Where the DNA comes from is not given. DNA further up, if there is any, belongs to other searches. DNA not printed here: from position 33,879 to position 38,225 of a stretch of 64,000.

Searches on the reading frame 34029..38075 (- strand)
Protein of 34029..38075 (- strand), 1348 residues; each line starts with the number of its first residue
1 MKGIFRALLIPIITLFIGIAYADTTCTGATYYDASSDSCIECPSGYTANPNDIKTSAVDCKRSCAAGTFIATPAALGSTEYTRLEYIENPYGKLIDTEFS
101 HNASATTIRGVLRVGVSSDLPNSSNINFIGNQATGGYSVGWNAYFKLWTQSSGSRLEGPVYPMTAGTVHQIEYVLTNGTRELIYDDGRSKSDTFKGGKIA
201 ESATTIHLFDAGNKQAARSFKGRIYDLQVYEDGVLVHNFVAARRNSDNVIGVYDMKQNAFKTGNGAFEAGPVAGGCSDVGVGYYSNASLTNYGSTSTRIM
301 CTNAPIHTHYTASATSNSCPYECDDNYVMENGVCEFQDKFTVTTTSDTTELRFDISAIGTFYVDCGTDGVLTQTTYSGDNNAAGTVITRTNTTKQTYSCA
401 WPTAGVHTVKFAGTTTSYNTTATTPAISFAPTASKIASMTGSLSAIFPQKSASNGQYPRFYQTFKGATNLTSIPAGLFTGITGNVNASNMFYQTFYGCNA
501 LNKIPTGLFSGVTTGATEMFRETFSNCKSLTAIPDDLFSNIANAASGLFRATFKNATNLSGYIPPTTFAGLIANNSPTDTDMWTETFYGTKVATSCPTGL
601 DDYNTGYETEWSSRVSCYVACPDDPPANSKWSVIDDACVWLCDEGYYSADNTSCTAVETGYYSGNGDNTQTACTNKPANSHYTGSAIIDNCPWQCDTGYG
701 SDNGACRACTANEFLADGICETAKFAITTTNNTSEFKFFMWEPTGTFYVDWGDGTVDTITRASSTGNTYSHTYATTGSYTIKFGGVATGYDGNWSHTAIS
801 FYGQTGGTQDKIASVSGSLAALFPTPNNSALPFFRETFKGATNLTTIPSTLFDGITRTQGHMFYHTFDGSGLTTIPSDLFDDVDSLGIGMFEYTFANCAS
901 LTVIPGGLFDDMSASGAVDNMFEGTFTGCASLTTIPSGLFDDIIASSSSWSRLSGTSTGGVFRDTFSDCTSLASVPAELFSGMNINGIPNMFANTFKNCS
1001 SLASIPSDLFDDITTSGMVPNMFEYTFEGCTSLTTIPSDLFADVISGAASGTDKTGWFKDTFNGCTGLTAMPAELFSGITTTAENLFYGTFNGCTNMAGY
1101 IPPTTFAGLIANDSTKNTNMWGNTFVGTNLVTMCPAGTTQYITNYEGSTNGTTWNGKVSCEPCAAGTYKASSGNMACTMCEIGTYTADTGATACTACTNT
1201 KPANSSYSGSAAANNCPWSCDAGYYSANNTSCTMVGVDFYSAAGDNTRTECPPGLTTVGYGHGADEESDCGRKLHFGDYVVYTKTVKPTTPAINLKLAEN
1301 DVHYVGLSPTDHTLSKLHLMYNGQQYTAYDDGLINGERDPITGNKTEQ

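Call 21: search_protein_families(library=pfam, proteins=[window:34029-38075:-], max_evalue=0.00001)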
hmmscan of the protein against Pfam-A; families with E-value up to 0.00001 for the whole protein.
window:34029-38075:- (1348 aa): 1 family
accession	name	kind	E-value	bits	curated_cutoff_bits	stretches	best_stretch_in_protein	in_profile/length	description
PF07699.19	Ephrin_rec_like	-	2.3e-08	34.1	23.1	1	1156-1197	7-48/48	Tyrosine-protein kinase ephrin type A/B receptor-like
